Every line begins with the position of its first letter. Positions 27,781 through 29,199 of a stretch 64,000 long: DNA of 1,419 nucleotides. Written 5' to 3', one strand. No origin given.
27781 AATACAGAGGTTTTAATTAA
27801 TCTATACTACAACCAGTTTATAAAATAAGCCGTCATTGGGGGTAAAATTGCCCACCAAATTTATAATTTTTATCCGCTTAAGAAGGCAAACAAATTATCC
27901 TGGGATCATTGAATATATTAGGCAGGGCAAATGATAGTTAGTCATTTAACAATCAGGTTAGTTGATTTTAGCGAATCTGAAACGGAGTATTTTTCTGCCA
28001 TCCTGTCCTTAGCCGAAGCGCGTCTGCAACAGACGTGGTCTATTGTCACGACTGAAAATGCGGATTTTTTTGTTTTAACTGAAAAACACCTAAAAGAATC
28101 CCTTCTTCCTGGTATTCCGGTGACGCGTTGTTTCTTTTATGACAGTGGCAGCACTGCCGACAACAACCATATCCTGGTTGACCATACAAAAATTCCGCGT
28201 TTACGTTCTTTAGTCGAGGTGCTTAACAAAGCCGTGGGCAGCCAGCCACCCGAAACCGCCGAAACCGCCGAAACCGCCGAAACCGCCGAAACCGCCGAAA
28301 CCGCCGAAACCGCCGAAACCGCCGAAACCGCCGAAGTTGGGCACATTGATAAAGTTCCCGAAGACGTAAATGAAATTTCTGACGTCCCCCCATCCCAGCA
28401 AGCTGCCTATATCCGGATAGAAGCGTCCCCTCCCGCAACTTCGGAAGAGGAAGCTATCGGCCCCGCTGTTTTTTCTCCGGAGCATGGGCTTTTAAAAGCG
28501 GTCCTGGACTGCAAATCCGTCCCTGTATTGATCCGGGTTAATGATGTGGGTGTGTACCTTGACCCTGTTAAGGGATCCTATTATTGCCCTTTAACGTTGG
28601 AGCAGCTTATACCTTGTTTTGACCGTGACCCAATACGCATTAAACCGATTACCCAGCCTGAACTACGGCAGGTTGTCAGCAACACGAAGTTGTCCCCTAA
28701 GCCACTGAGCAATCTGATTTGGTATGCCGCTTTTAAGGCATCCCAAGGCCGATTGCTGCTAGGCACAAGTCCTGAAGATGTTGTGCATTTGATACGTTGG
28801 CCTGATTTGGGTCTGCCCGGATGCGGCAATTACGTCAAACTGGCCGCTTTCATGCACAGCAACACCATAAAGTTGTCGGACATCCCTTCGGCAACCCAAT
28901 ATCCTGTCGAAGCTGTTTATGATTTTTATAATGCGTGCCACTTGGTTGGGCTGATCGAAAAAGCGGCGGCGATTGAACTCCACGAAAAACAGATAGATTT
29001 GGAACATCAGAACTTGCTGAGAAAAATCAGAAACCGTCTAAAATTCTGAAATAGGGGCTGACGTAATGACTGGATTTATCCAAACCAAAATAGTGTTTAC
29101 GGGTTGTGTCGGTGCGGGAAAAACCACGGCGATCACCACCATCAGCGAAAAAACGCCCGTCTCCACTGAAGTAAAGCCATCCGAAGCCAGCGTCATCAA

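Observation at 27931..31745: Four-gene GTPase module: repeat protein, MglA-like Ras GTPase, Roadblock/MglB-like protein and a PPP phosphatase with a novel N-domain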

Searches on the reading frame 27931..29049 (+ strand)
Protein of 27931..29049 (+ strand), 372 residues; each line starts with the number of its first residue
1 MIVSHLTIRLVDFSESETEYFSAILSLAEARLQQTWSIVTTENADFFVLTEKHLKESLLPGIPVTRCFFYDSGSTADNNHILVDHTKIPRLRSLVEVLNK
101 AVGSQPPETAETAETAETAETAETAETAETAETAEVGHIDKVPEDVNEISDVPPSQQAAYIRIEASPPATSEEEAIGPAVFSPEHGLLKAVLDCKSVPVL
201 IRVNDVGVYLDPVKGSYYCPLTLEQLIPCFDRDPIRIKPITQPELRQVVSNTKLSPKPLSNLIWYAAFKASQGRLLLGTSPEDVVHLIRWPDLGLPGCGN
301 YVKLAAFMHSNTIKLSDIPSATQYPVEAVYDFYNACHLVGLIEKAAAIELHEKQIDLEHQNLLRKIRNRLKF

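Call 3: search_protein_families(library=pfam, proteins=[window:27931-29049:+], max_evalue=1)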
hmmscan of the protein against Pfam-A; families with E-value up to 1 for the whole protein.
window:27931-29049:+ (372 aa): 0 families

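Call 4: search_protein_families(library=ncbifam, proteins=[window:27931-29049:+], max_evalue=1)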
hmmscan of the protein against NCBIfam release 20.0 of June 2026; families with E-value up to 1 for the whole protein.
window:27931-29049:+ (372 aa): 1 family
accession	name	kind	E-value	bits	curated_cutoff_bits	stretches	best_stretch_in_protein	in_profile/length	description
NF038253.1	GBS_IgA_bnd_BAC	equivalog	0.28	8.9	1700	1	97-189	838-927/1127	IgA Fc-binding protein BAC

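Call 8: search_protein_families(library=padloc, proteins=[window:27931-29049:+], max_evalue=1)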
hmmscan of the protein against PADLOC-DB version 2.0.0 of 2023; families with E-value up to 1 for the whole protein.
window:27931-29049:+ (372 aa): 0 families

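Call 37: find_homologous_proteins(query=window:27931-29049:+)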
Query window:27931-29049:+ (372 aa): 16 proteins with E <= 0.001 among 8000 candidates.
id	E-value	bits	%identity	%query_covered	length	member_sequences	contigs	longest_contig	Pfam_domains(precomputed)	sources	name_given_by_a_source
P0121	2.0e-158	545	100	65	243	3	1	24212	-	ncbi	ncbi:MAG: hypothetical protein CTY16_07635, partial [Methylobacter sp.]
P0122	2.4e-97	344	49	98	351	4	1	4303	-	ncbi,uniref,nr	ncbi:hypothetical protein [Methylovulum sp.]|uniref:hypothetical protein n=2 Tax=Methylovulum sp. Ta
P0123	4.7e-97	343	47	100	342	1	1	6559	-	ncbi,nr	ncbi:MAG: hypothetical protein PHU14_07565 [Methylovulum sp.]|nr:hypothetical protein [Methylovulum 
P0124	2.6e-89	318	45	99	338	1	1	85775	-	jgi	-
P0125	6.5e-89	317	48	99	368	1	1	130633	-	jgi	jgi:hypothetical protein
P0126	2.0e-85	305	44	100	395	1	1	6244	-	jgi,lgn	-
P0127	6.2e-82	294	42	100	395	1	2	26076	-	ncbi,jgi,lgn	jgi:hypothetical protein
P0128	3.7e-80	288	42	99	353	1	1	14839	-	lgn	-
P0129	3.0e-75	272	41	100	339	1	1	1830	-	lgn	-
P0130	2.9e-74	268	41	100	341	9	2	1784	-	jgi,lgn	jgi:hypothetical protein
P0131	5.6e-70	254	43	89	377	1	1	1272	-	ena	-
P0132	4.5e-56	209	36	97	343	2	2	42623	-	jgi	jgi:hypothetical protein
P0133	2.6e-49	186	34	99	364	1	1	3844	-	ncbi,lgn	-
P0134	1.3e-46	177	48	30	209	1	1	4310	-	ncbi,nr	ncbi:MAG: hypothetical protein PHU14_12170 [Methylovulum sp.]|nr:hypothetical protein [Methylovulum 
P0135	4.6e-28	117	27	98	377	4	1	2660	-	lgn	-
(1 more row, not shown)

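Call 44: find_homologous_proteins(query=A3, max_evalue=0.001)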
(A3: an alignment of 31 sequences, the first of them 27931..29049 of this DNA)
Query A3 (31 sequences) (372 aa, profile of the alignment): 20 proteins with E <= 0.001 among 8000 candidates.
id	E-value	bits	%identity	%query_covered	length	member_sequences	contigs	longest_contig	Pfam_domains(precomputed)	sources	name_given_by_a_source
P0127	1.6e-105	371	42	100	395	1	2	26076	-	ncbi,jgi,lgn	jgi:hypothetical protein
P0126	8.8e-101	356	44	100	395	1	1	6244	-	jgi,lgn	-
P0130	1.9e-100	355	41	100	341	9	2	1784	-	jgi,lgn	jgi:hypothetical protein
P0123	5.2e-99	350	47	100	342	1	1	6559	-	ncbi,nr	ncbi:MAG: hypothetical protein PHU14_07565 [Methylovulum sp.]|nr:hypothetical protein [Methylovulum 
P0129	8.7e-96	339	41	100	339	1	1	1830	-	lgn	-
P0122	2.6e-92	328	49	98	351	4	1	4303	-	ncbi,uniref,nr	ncbi:hypothetical protein [Methylovulum sp.]|uniref:hypothetical protein n=2 Tax=Methylovulum sp. Ta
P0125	5.4e-92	327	48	99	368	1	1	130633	-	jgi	jgi:hypothetical protein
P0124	5.8e-91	324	45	99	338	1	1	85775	-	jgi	-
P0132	2.2e-86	309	36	97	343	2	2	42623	-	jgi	jgi:hypothetical protein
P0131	2.4e-83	299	43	89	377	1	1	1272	-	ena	-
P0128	4.2e-72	262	42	99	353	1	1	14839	-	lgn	-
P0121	1.7e-70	256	100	65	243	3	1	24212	-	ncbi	ncbi:MAG: hypothetical protein CTY16_07635, partial [Methylobacter sp.]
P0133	5.1e-69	251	34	99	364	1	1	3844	-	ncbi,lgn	-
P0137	1.4e-65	240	25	31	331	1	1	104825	-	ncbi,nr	ncbi:MAG: hypothetical protein L3J89_02180 [Gammaproteobacteria bacterium]|nr:hypothetical protein [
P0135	1.0e-60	224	27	98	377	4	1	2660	-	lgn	-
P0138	4.0e-52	196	25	30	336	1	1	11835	-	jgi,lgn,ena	-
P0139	6.9e-51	192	26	23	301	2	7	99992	-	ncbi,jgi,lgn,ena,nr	ncbi:MAG: hypothetical protein COB33_008810 [Thiotrichaceae bacterium]|nr:hypothetical protein [Thio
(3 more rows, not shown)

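Call 57: predict_structure(alignment_id=A4)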
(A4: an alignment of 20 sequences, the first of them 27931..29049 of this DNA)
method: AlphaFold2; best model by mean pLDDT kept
length: 372 residues; sequences in the alignment: 20
mean_pLDDT: 78.5   pTM: 0.52
mean pLDDT of the five models: 78.5, 77.7, 77.4, 76.1, 73.4
residues with pLDDT >= 90: 184; 70-90: 96; 50-70: 22; < 50: 70
segments of 3 or more residues with pLDDT < 50: 106-142, 150-172, 174-177
pLDDT, mean of each block of 10 residues (from residue 1): 77 90 91 91 90 80 87 73 89 92 56 33 32 36 47 39 38 53 86 93 92 95 88 84 96 95 94 93 95 89 94 95 94 96 90 69 79 58
secondary structure, 60 per line:
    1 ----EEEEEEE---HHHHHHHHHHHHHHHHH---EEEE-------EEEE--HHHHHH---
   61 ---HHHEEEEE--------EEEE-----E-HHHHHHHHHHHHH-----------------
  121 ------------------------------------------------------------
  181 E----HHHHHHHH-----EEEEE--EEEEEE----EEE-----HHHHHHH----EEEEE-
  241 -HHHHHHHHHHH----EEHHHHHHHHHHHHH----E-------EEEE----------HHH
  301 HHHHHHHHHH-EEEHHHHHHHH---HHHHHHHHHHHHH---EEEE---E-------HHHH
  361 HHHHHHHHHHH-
elements in order: E5-11 H15-31 E35-38 E46-49 H52-57 E67-71 E80-83 H91-103 H186-193 E199-203 E206-211 E216-218 H224-230 E235-239 H242-252 H259-271 E284-287 H298-310 E312-314 H315-322 H326-338 E342-345 H357-371

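Call 68: search_solved_structures(query=A3, max_evalue=10)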
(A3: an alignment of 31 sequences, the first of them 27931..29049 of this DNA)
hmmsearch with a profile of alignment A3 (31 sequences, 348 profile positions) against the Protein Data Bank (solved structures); distinct sequences matched with E-value up to 10: 2.
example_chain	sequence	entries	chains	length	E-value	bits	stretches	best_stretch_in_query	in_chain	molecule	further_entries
1l3e_B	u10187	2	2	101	0.46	13.1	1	59-122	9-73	p300 protein | E1A-associated protein p300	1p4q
7qgs_A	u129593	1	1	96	0.62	12.7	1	62-122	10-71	Histone acetyltransferase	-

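Call 69: search_protein_families(library=pfam, alignment_id=A3, max_evalue=1)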
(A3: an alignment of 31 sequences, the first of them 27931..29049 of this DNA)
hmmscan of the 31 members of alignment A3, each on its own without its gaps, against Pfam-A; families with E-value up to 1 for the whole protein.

A. member 1, window:27931-29049:+ (372 aa): 0 families

B. families by the number of members that match (of 31 scanned): 12 families
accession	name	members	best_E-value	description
PF09339.16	HTH_IclR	2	0.048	IclR helix-turn-helix domain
PF25051.1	WHD_MCM8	2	0.11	MCM8 winged helix domain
PF19967.4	VMAP-M5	1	0.0018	vWA-MoxR associated protein middle region (VMAP-M) 5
PF19294.4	DACZ_N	1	0.0039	Diadenylate cyclase, N-terminal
PF06490.17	FleQ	1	0.0062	Flagellar regulatory protein FleQ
PF23871.1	DUF7226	1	0.047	Domain of unknown function (DUF7226)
PF24409.1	wHTH-PRTase_assc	1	0.097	wHTH-PRTase associated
PF05331.17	DUF742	1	0.13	Protein of unknown function (DUF742)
PF17396.8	DUF1611_N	1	0.14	Domain of unknown function (DUF1611_N) Rossmann-like domain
PF05491.19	RuvB_C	1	0.21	RuvB C-terminal winged helix domain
PF08100.18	Dimerisation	1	0.23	O-methyltransferase dimerisation domain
PF09012.17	FeoC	1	0.25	FeoC like transcriptional regulator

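Call 71: fold_search(model_id=the predicted structure, library=pdb)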
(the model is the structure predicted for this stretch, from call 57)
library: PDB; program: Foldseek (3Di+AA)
matches with E <= 10: 1094; with E <= 0.001: 0
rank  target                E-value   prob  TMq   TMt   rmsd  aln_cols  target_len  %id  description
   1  1usn                  1.0e-02  0.99  0.14  0.29   6.6       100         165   16  CRYSTAL STRUCTURE OF THE CATALYTIC DOMAIN OF HUMAN FIBROBLAST STROMELYSIN-1 INHIBITED WITH THIADIAZOLE INHIBITOR PNU-142 (released 1998-12-23)
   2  3tt4                  1.0e-02  0.93  0.16  0.31  10.3       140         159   14  Human MMP8 in complex with L-glutamate motif inhibitor (released 2012-06-20)
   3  4in9_A                1.6e-02  0.96  0.14  0.29   9.0        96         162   14  Structure of karilysin MMP-like catalytic domain in complex with inhibitory tetrapeptide SWFP (released 2013-05-15)
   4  2mze_MODEL_1_A        1.6e-02  0.89  0.16  0.22  12.7       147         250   11  NMR Solution Structure of the PRO Form of Human Matrilysin (proMMP-7) (released 2015-11-11)
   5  1jao                  1.8e-02  0.99  0.15  0.33   6.5       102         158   15  COMPLEX OF 3-MERCAPTO-2-BENZYLPROPANOYL-ALA-GLY-NH2 WITH THE CATALYTIC DOMAIN OF MATRIX METALLO PROTEINASE-8 (MET80 FORM (released 1996-07-11)
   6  2wo9_A                1.8e-02  0.92  0.13  0.27  10.0        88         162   16  MMP12 complex with a beta hydroxy carboxylic acid (released 2009-09-08)
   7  1jap_A                1.9e-02  0.99  0.15  0.33   6.4        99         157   15  COMPLEX OF PRO-LEU-GLY-HYDROXYLAMINE WITH THE CATALYTIC DOMAIN OF MATRIX METALLO PROTEINASE-8 (MET80 FORM) (released 1996-07-11)
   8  1bzs                  1.9e-02  0.98  0.15  0.31   6.6       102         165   15  CRYSTAL STRUCTURE OF MMP8 COMPLEXED WITH HMR2909 (released 2000-05-31)
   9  2xs3_A                1.9e-02  0.94  0.14  0.28   8.9        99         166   14  Structure of karilysin catalytic MMP domain (released 2010-11-03)
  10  5uwl_B                2.0e-02  0.96  0.14  0.28   6.2        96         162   14  Matrix metalloproteinase-13 complexed with selective inhibitor compound (S)-17a (released 2017-07-12)
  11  5uwm_A                2.0e-02  0.92  0.17  0.34  12.2       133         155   13  Matrix metalloproteinase-13 complexed with selective inhibitor compound (R)-17a (released 2017-07-12)
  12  4wzv_A                2.1e-02  0.98  0.14  0.30   6.6       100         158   15  Crystal structure of a hydroxamate based inhibitor EN140 in complex with the MMP-9 catalytic domain (released 2015-08-26)
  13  1hy7_B                2.5e-02  0.99  0.12  0.24   3.9        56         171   18  A CARBOXYLIC ACID BASED INHIBITOR IN COMPLEX WITH MMP3 (released 2002-01-18)
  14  1ayk_MODEL_1_A        2.5e-02  0.94  0.17  0.34  11.2       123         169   15  INHIBITOR-FREE CATALYTIC FRAGMENT OF HUMAN FIBROBLAST COLLAGENASE, NMR, 30 STRUCTURES (released 1998-02-25)
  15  1c3i_A                2.7e-02  0.98  0.12  0.24   3.9        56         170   18  HUMAN STROMELYSIN-1 CATALYTIC DOMAIN COMPLEXED WITH RO-26-2812 (released 2000-07-26)
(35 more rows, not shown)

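Call 88: find_encoding_contigs(protein=P0139, flank=8000, max_places=3)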
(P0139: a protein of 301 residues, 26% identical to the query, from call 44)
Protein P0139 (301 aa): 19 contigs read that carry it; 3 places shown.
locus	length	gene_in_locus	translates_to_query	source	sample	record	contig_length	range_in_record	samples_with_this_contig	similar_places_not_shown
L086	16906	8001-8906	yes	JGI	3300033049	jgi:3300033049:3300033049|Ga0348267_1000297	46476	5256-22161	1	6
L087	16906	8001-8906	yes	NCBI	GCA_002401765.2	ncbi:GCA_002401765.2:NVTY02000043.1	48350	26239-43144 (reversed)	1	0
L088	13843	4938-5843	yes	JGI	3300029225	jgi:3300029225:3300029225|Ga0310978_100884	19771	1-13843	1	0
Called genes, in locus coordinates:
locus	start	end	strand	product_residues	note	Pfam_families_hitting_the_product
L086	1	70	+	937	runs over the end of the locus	PF26745:SPM, PF00353:HemolysinCabind, PF06594:HCBP_related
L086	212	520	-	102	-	-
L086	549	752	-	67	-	PF28601:HSP15_C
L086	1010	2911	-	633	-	PF02518:HATPase_c, PF13589:HATPase_c_3, PF00183:HSP90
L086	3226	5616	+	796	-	PF01326:PPDK_N, PF00391:PEP-utilizers, PF02896:PEP-utilizers_C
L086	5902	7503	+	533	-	-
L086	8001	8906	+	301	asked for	-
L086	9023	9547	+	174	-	PF00071:Ras (weak), PF03029:ATP_bind_1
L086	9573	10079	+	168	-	-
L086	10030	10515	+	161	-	-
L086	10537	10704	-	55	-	-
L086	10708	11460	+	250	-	PF00149:Metallophos, PF12850:Metallophos_2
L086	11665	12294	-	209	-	PF00929:RNase_T, PF16473:Rv2179c-like (faint)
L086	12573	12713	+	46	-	-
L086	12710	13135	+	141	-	PF00012:HSP70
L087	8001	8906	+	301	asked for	-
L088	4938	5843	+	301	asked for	-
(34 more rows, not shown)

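Call 89: find_encoding_contigs(protein=P0138, flank=8000, max_places=3)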
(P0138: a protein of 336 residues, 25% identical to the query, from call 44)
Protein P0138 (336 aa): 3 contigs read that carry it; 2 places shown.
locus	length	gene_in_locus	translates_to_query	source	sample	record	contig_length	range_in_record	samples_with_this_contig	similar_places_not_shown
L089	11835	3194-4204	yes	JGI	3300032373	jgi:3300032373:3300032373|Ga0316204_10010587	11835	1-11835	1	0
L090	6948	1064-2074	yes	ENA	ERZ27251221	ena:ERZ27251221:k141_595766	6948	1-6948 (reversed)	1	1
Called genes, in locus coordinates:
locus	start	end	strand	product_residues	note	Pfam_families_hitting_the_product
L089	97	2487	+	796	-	PF01326:PPDK_N, PF00391:PEP-utilizers, PF02896:PEP-utilizers_C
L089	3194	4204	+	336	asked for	-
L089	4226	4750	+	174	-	PF03029:ATP_bind_1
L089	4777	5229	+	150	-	PF03259:Robl_LC7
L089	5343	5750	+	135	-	-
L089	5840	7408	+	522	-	PF00149:Metallophos, PF12850:Metallophos_2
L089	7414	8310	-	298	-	PF00042:Globin, PF01152:Bac_globin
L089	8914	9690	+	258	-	-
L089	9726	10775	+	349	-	PF00114:Pilin (faint), PF00023:Ank (faint), PF13606:Ank_3 (faint), PF12796:Ank_2, PF13637:Ank_4 (weak), PF13857:Ank_5 (faint), PF13637:Ank_4 (weak), PF12796:Ank_2 (weak)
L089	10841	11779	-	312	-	PF13660:DUF4147, PF05161:MOFRL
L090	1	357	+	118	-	?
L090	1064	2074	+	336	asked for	-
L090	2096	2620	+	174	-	PF03029:ATP_bind_1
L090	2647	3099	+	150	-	PF03259:Robl_LC7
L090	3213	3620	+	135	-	-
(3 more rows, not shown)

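Call 90: find_encoding_contigs(protein=P0124, flank=8000, max_places=2)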
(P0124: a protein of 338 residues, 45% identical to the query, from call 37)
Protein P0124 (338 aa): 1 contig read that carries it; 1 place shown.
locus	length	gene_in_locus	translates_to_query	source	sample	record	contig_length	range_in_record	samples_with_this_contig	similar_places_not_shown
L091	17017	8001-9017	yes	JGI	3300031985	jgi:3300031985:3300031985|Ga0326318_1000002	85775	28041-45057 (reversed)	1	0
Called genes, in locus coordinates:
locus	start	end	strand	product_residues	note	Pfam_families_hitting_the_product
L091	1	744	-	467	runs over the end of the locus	PF00330:Aconitase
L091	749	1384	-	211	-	PF00406:ADK, PF13207:AAA_17, PF05191:ADK_lid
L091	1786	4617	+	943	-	PF16078:2-oxogl_dehyd_N, PF00676:E1_dh, PF02779:Transket_pyr, PF16870:OxoGdeHyase_C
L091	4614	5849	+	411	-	PF00364:Biotin_lipoyl, PF02817:E3_binding, PF00198:2-oxoacid_dh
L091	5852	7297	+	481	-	PF00890:FAD_binding_2 (weak), PF01134:GIDA, PF01262:AlaDh_PNT_C (faint), PF07992:Pyr_redox_2, PF12831:FAD_oxidored (weak), PF13738:Pyr_redox_3, PF00070:Pyr_redox, PF02852:Pyr_redox_dim, +6 more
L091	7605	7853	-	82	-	-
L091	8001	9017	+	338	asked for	-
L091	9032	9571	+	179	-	PF03029:ATP_bind_1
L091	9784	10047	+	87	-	-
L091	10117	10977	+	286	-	-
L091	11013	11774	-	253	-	-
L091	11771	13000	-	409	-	PF00909:Ammonium_transp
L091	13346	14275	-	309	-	PF04378:RsmJ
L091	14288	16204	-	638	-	PF06480:FtsH_ext, PF06068:TIP49 (faint), PF05496:RuvB_N (faint), PF00004:AAA, PF07728:AAA_5 (faint), PF17862:AAA_lid_3, PF01434:Peptidase_M41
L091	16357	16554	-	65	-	-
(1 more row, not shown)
